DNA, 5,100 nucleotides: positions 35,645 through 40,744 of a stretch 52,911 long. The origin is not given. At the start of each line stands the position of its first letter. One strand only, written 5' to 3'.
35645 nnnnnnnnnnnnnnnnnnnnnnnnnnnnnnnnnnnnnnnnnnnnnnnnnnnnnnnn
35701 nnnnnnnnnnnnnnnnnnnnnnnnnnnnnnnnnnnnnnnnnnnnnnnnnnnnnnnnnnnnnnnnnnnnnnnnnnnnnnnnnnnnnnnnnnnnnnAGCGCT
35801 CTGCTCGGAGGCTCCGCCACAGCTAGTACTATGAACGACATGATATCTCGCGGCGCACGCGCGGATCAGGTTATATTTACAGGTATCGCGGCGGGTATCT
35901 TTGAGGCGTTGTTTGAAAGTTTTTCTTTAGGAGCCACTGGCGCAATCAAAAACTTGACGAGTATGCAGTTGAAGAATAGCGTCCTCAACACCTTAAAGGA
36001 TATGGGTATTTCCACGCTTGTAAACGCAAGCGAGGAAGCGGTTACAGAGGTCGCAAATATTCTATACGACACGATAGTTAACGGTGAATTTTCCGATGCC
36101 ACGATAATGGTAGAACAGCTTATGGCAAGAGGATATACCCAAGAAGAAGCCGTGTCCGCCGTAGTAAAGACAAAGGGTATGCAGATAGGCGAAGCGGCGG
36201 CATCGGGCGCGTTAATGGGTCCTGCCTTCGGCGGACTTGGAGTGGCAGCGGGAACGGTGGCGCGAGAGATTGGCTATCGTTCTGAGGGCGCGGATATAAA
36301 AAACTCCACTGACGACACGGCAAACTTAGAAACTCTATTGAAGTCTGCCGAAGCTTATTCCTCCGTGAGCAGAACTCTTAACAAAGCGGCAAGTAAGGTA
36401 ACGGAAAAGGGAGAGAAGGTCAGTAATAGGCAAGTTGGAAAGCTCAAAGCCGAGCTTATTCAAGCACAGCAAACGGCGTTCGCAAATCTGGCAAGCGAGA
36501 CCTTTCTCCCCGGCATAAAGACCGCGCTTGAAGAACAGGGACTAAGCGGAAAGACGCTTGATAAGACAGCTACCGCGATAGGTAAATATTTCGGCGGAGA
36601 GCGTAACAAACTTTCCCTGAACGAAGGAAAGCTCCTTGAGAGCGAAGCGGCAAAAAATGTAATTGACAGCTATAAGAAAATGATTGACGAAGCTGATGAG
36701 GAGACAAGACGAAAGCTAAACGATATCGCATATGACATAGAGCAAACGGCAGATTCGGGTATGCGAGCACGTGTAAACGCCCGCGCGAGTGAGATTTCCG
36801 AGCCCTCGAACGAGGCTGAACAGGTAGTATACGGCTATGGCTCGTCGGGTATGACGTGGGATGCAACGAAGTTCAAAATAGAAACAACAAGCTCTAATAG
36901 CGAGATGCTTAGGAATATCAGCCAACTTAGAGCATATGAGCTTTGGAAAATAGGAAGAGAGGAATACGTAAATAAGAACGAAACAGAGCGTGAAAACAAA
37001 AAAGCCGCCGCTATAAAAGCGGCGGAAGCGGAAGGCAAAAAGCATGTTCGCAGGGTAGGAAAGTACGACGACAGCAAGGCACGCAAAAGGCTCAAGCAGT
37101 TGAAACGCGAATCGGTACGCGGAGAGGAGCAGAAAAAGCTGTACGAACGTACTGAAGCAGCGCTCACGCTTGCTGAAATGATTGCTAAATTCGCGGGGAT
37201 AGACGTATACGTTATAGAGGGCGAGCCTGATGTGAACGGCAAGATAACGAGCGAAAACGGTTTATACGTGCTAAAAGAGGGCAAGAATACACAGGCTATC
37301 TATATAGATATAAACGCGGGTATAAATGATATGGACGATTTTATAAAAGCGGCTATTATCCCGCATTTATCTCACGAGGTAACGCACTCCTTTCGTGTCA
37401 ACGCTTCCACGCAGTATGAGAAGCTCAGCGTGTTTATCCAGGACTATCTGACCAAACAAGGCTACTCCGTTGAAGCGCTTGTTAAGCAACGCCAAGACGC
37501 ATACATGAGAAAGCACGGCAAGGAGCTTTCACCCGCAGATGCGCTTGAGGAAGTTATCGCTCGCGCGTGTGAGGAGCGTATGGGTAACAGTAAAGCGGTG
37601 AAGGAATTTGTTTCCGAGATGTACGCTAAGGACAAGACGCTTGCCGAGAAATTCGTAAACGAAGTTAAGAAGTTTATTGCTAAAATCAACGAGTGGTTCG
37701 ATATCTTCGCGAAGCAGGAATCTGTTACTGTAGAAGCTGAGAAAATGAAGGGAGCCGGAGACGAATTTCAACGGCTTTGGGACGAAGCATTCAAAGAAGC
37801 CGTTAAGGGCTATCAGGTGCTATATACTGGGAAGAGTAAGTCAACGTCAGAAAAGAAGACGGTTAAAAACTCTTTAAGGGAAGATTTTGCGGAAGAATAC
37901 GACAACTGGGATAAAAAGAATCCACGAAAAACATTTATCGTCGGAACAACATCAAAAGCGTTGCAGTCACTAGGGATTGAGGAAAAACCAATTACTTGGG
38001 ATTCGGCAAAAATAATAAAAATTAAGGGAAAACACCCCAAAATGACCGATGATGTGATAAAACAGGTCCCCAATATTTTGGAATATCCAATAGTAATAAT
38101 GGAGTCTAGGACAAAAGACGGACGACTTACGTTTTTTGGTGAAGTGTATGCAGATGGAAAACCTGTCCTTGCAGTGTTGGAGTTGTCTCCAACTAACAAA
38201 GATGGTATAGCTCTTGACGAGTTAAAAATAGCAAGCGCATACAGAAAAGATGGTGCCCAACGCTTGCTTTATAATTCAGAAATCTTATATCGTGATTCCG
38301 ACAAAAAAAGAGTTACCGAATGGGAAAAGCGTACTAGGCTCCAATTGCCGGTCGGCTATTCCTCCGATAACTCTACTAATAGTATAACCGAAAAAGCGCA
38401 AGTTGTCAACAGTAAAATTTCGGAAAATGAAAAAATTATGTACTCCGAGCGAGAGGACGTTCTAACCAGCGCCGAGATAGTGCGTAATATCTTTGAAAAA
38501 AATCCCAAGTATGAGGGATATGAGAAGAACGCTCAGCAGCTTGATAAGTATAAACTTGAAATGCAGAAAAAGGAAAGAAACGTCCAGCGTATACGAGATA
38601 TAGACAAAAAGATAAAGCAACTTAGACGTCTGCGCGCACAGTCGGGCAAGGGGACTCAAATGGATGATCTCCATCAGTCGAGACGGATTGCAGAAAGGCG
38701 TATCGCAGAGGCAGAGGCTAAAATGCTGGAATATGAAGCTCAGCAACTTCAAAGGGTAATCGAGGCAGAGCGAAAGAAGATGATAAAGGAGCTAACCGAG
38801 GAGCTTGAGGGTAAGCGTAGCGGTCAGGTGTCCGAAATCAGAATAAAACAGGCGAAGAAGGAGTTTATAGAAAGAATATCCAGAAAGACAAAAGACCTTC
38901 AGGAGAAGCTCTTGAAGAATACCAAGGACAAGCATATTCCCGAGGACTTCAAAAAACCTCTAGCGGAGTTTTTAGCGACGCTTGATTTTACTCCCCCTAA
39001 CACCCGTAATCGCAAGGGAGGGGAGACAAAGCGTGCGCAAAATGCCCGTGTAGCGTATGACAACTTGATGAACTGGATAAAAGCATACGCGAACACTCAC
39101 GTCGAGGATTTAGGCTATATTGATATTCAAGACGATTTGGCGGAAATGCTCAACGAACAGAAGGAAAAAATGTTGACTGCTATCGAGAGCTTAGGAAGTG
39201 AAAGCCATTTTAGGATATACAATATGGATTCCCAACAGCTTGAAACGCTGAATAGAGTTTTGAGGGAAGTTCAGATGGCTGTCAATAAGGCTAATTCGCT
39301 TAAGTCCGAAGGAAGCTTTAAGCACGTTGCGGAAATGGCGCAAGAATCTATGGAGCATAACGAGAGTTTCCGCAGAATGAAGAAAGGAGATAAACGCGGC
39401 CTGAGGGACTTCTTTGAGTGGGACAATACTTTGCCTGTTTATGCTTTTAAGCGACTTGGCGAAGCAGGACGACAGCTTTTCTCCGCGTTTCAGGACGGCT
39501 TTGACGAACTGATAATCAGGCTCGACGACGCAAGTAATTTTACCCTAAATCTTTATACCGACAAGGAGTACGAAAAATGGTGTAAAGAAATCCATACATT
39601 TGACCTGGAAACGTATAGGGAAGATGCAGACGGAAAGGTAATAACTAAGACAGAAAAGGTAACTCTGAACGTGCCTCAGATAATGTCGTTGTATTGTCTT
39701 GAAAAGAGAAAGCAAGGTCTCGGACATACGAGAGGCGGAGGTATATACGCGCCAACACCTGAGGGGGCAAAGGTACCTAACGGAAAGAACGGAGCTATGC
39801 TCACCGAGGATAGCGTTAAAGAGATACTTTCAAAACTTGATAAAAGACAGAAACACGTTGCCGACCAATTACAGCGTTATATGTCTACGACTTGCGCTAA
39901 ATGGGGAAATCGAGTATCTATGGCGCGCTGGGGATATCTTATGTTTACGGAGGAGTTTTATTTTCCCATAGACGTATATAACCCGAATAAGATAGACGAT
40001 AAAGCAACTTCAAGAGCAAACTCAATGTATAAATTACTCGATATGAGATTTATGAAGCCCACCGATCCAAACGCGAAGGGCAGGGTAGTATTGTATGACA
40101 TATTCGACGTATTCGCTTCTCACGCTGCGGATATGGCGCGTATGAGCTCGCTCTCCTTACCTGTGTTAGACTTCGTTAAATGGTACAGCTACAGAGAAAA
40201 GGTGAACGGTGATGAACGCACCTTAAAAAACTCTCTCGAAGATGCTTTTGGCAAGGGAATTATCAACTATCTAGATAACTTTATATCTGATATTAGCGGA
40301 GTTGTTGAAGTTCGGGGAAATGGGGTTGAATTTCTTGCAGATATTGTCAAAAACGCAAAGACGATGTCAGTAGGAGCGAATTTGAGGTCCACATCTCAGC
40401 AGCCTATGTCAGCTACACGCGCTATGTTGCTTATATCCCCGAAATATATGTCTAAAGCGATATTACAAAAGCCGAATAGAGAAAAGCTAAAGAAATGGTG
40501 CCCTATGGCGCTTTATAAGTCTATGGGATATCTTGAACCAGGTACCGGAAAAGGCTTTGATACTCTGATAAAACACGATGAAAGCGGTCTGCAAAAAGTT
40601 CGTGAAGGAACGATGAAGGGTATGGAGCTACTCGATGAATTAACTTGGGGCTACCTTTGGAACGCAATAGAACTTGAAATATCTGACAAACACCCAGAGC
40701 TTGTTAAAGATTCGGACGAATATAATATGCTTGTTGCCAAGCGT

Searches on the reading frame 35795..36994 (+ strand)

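Call 102: search_protein_families(library=pfam, max_evalue=5, proteins=[window:35795-36994:+])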
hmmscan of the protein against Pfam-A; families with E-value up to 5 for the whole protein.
window:35795-36994:+ (400 aa): 8 families
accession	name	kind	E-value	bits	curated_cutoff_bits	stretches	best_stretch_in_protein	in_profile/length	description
PF17111.11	PigL_N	-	0.011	15.6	27.2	1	275-342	133-202/209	Pigment biosynthesis cluster protein PigL N-terminal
PF13852.11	DUF4197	-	0.016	15.3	24.9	1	57-106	51-100/199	Protein of unknown function (DUF4197)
PF22562.2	UBA_7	-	0.025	14.9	27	1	105-135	4-34/48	UBA-like domain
PF11590.13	DNAPolymera_Pol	-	0.029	14.7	26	1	301-315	21-34/36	DNA polymerase catalytic subunit Pol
PF00627.37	UBA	-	0.03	14.6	22.4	1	105-131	5-30/37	UBA/TS-N domain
PF18052.6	Rx_N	-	0.083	13.5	27.7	1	281-321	35-74/93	Rx N-terminal domain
PF02566.24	OsmC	-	0.14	13.1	27.5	1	171-203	66-98/100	OsmC-like protein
PF14357.11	DUF4404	-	2.8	9.1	27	1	298-329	16-47/83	Domain of unknown function (DUF4404)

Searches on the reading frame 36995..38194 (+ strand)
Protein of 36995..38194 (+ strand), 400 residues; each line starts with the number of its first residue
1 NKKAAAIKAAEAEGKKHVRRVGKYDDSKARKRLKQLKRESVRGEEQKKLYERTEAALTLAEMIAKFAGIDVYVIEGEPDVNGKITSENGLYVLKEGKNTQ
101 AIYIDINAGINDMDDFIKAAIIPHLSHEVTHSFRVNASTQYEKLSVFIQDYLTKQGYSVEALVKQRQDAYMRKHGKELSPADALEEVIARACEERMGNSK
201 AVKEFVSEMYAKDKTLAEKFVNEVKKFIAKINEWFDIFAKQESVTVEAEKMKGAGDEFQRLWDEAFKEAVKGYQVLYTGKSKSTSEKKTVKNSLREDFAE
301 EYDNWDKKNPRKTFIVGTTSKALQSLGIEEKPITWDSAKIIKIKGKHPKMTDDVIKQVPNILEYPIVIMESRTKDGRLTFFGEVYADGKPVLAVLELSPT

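Call 102: search_protein_families(library=pfam, max_evalue=5, proteins=[window:36995-38194:+])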
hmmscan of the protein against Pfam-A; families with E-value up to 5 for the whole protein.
window:36995-38194:+ (400 aa): 7 families
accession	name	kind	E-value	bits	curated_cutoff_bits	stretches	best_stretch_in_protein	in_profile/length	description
PF18819.6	MuF_C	-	1.1e-12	48.4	27.6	1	340-398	2-61/103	Phage MuF-C-terminal domain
PF08565.17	CDC37_M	-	0.029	14.8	25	1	192-242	61-111/113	Cdc37 Hsp90 binding domain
PF02203.21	TarH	-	0.069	13.5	25.2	1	201-272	67-138/177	Tar ligand binding domain homologue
PF12958.12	DUF3847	-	0.11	13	40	1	27-66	10-49/81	Protein of unknown function (DUF3847)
PF08542.16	Rep_fac_C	-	0.2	12.5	23.6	1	139-185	16-60/88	Replication factor C C-terminal domain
PF06150.17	ChaB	-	0.37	11.9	27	1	259-308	14-60/60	ChaB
PF08696.17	Dna2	-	0.55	10.3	22.4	1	200-247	117-163/204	DNA replication factor Dna2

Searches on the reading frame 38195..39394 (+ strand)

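Call 102: search_protein_families(library=pfam, max_evalue=5, proteins=[window:38195-39394:+])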
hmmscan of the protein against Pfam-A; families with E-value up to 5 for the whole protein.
window:38195-39394:+ (400 aa): 3 families
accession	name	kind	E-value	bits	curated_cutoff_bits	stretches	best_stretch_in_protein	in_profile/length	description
PF17287.7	POTRA_3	-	1.1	9.2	27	1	132-150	31-49/56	POTRA domain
PF14078.11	DUF4259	-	2.9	9.2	22.8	0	68-121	33-89/133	Domain of unknown function (DUF4259)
PF20270.3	CATRA-C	-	4.6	8.4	24.6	1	128-202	26-102/137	CASPASE and TPR Repeat-Associated C-terminal domain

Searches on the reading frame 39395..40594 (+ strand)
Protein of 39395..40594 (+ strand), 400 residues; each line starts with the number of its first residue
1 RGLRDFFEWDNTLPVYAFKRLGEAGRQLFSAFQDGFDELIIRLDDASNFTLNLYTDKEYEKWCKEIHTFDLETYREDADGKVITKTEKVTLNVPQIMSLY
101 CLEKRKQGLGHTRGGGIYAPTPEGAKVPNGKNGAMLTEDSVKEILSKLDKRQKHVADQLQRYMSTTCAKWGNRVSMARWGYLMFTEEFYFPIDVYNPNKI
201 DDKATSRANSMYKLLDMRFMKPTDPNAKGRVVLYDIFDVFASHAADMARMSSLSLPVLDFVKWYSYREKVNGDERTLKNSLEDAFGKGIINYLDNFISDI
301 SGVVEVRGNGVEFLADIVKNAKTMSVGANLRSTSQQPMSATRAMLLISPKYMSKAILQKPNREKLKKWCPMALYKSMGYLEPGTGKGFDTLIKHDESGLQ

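Call 102: search_protein_families(library=pfam, max_evalue=5, proteins=[window:39395-40594:+])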
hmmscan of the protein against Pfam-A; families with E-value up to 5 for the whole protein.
window:39395-40594:+ (400 aa): 1 family
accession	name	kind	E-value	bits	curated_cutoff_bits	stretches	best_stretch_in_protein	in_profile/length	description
PF13890.11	Rab3-GTPase_cat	-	0.2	11.7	26.1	1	257-277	84-104/158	Rab3 GTPase-activating protein catalytic subunit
